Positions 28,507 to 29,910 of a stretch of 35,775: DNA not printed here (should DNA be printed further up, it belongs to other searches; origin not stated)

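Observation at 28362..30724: Radical SAM/SPASM, short Cys-free peptide and methyltransferase cluster: candidate RiPP pathway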

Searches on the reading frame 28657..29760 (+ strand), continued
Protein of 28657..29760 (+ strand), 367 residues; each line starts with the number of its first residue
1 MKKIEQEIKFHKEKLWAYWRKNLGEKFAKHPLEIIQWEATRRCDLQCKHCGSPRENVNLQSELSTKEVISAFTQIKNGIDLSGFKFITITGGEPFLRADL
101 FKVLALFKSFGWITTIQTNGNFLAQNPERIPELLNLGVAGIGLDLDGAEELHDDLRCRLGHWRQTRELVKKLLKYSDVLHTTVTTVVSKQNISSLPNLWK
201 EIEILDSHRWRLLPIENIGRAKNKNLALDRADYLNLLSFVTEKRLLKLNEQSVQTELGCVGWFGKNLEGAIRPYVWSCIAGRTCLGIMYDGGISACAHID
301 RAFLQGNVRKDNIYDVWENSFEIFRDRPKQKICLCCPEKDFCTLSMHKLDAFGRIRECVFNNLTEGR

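Call 66: search_solved_structures(query=A1, max_evalue=0.00001, show_alignments=2)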
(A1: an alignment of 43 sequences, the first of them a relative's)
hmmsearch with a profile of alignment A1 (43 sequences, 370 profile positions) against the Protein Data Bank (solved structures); distinct sequences matched with E-value up to 0.00001: 26.
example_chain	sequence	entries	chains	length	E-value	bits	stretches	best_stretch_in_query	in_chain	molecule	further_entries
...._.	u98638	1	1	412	2.5e-20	75.8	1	33-219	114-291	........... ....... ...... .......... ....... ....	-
6c8v_A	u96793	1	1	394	5.2e-17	64.9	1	32-296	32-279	Coenzyme PQQ synthesis protein E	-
1tv7_A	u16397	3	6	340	6.6e-17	64.5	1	25-212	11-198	Molybdenum cofactor biosynthesis protein A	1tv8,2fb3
2fb2_A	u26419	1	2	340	7.5e-17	64.3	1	25-213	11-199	Molybdenum cofactor biosynthesis protein A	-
7tol_A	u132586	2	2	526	1.7e-15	59.9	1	31-213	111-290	glycerol dibiphytanyl glycerol tetraether - macrocyclic archaeol synthase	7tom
7vob_C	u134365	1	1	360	4.7e-15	58.4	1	79-210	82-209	Cytosylglucuronate decarboxylase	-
7voc_C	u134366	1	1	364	4.8e-15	58.4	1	79-210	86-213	Cytosylglucuronate decarboxylase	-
5wgg_A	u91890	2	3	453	2.5e-14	56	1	14-350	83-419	Radical SAM domain protein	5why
4k37_A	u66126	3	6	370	4.8e-13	51.8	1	27-353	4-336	Anaerobic sulfatase-maturating enzyme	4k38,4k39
4k36_A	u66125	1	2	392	5.4e-13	51.7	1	27-353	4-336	Anaerobic sulfatase-maturating enzyme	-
8vpo_A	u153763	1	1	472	1.3e-09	40.5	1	5-191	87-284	Radical SAM core domain-containing protein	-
5v1q_A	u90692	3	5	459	1.4e-09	40.4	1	11-348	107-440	Radical SAM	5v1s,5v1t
8wm2_A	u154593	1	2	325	5.4e-09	38.5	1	6-142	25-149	Fe-S radical SAM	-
4m7t_A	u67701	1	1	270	1.5e-08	37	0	27-138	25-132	BtrN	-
4m7s_A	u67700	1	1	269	1.5e-08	37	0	288-341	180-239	BtrN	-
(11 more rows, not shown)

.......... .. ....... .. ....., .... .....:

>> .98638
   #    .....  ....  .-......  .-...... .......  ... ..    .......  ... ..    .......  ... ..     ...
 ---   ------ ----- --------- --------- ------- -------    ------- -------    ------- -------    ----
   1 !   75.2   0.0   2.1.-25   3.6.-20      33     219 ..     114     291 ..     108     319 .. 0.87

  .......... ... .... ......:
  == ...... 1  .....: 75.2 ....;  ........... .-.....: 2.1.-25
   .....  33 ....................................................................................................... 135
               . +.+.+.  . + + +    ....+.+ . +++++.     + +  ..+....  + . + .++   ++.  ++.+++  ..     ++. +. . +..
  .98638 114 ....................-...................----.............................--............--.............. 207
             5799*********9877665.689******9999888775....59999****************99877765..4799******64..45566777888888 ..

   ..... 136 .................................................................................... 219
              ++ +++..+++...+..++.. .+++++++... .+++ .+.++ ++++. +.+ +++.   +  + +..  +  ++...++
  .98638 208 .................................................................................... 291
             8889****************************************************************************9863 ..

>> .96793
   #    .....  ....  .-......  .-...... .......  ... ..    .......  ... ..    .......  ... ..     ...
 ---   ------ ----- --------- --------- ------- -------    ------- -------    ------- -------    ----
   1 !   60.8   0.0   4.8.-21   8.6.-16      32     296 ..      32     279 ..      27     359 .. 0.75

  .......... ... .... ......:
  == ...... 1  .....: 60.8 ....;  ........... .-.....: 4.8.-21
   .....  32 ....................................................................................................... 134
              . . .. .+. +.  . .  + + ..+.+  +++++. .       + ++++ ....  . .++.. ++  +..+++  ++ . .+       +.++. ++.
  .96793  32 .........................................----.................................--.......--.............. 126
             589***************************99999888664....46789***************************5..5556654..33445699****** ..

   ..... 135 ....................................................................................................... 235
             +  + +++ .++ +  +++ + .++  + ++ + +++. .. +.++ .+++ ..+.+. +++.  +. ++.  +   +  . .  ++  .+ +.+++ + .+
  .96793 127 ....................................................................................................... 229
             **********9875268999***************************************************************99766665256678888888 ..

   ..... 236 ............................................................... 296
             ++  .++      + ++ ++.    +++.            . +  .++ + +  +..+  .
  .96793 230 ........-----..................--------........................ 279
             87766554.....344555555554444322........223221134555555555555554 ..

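Call 73: predict_structure(alignment_id=A1)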
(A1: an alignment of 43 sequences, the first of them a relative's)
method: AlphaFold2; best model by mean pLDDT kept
length: 367 residues; sequences in the alignment: 43
mean_pLDDT: 91.7   pTM: 0.90
mean pLDDT of the five models: 91.7, 89.1, 88.8, 88.7, 87.8
residues with pLDDT >= 90: 254; 70-90: 103; 50-70: 9; < 50: 1
segments of 3 or more residues with pLDDT < 50: none
pLDDT, mean of each block of 10 residues (from residue 1): 82 91 94 97 88 67 97 98 97 95 99 98 98 98 97 96 98 98 96 96 96 85 81 93 83 89 89 87 96 90 94 97 86 90 88 88 72
secondary structure, 60 per line:
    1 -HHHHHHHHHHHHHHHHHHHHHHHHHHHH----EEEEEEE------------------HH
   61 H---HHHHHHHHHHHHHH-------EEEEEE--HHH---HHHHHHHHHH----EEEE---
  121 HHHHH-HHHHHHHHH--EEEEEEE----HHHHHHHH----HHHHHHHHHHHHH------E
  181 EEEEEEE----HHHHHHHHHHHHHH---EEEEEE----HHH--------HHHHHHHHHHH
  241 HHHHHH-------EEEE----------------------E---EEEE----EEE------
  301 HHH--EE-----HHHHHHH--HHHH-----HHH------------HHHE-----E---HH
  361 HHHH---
elements in order: H2-29 E34-40 H65-78 E86-91 H100-109 E114-117 H121-125 H127-135 E138-144 H149-156 H161-173 E180-187 H192-205 E209-214 H230-246 E254-257 E284-287 E292-294 H313-319 H322-325 H359-364

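Call 76: fold_search(model_id=the predicted structure, library=pdb)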
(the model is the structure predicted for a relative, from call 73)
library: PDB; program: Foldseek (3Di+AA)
matches with E <= 10: 1607; with E <= 0.001: 133
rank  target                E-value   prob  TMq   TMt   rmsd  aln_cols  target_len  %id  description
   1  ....                  2.2e-14  1.00  0.64  0.61   3.2       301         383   21  Structure of a RiPP maturase, SkfB (released 2018-10-24)
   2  5v1s_A                1.6e-13  1.00  0.64  0.56   4.7       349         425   23  Crystal structure of Streptococcus suis SuiB bound to S-adenosylmethionine (released 2017-08-30)
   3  5v1q_A                1.8e-13  1.00  0.62  0.54   5.1       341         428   21  Crystal structure of Streptococcus suis SuiB (released 2017-08-30)
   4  5v1q_B                3.1e-13  1.00  0.62  0.53   5.7       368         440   21  Crystal structure of Streptococcus suis SuiB (released 2017-08-30)
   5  5v1t_A                3.9e-13  1.00  0.65  0.55   5.5       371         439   21  Crystal structure of Streptococcus suis SuiB bound to precursor peptide SuiA (released 2017-08-30)
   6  6c8v                  5.3e-13  1.00  0.59  0.68   4.3       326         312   17  X-ray structure of PqqE from Methylobacterium extorquens (released 2018-02-14)
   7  5v1s_B                9.1e-13  1.00  0.60  0.53   5.9       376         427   21  Crystal structure of Streptococcus suis SuiB bound to S-adenosylmethionine (released 2017-08-30)
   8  4k39_A                5.1e-12  1.00  0.62  0.63   5.5       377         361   18  Native anSMEcpe with bound AdoMet and Cp18Cys peptide (released 2013-05-08)
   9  4k38_A                6.5e-12  1.00  0.67  0.67   4.8       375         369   18  Native anSMEcpe with bound AdoMet and Kp18Cys peptide (released 2013-05-08)
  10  4k39_B                1.5e-11  1.00  0.68  0.69   4.6       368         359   18  Native anSMEcpe with bound AdoMet and Cp18Cys peptide (released 2013-05-08)
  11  2fb2_B                1.7e-11  1.00  0.52  0.58   6.8       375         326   17  Structure of the MoaA Arg17/266/268/Ala triple mutant (released 2006-05-09)
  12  4k37_A                2.6e-11  1.00  0.61  0.62   5.6       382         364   17  Native anSMEcpe with bound AdoMet (released 2013-05-08)
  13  4k36_A                2.7e-11  1.00  0.64  0.62   5.2       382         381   18  His6 tagged anSMEcpe with bound AdoMet (released 2013-05-08)
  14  4k36_B                3.7e-11  1.00  0.64  0.64   5.1       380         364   17  His6 tagged anSMEcpe with bound AdoMet (released 2013-05-08)
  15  8hzv_A                5.3e-11  1.00  0.53  0.42   6.3       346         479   15  The crystal structure of a Radical SAM Enzyme DesII (released 2024-07-10)
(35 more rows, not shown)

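Call 83: search_protein_families(library=ncbifam, proteins=[L167:1227-1826:+, L014:5167-6321:+, L015:5139-6350:+], max_evalue=0.001)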
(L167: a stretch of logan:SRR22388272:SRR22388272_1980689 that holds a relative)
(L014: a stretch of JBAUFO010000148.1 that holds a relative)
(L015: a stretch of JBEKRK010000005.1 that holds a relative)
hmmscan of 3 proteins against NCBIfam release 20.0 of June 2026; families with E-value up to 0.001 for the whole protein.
L167:1227-1826:+ (199 aa): 0 families

L014:5167-6321:+ (384 aa): 0 families

L015:5139-6350:+ (403 aa): 0 families

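Call 84: find_encoding_contigs(protein=P0018, flank=5000, max_places=1)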
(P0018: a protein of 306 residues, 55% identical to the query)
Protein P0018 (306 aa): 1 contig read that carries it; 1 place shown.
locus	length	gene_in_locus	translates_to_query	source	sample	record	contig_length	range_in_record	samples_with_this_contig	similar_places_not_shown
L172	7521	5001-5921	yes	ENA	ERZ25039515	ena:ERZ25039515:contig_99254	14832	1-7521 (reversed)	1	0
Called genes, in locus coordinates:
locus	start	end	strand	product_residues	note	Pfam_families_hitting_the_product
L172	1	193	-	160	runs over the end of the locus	-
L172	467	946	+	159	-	-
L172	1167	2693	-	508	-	PF05362:Lon_C (weak), PF13541:ChlI, PF00158:Sigma54_activat (faint), PF01078:Mg_chelatase, PF07728:AAA_5, PF00493:MCM (weak), PF13335:Mg_chelatase_C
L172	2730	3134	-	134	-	PF01252:Peptidase_A8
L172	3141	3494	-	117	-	PF01258:zf-dskA_traR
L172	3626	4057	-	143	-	PF02021:UPF0102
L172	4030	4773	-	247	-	PF01978:TrmB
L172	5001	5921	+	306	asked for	PF04055:Radical_SAM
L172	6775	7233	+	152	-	-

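Call 85: find_encoding_contigs(protein=P0005, flank=5000, max_places=1)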
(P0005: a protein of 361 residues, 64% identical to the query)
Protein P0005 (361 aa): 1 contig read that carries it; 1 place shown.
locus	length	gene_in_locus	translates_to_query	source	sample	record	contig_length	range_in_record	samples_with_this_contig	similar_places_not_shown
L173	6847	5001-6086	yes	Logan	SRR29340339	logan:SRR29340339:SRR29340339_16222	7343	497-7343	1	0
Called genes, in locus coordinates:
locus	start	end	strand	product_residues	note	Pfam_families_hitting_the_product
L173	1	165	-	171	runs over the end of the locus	PF01936:NYN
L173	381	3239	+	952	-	PF00912:Transgly, PF00905:Transpeptidase, PF17957:Big_7 (weak)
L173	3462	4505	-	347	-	PF07690:MFS_1, PF13347:MFS_2, PF12832:MFS_1_like (weak), PF07690:MFS_1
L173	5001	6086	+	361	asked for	PF04055:Radical_SAM, PF13186:SPASM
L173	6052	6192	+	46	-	-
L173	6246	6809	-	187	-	PF08207:EFP_N, PF01132:EFP, PF09285:Elong-fact-P_C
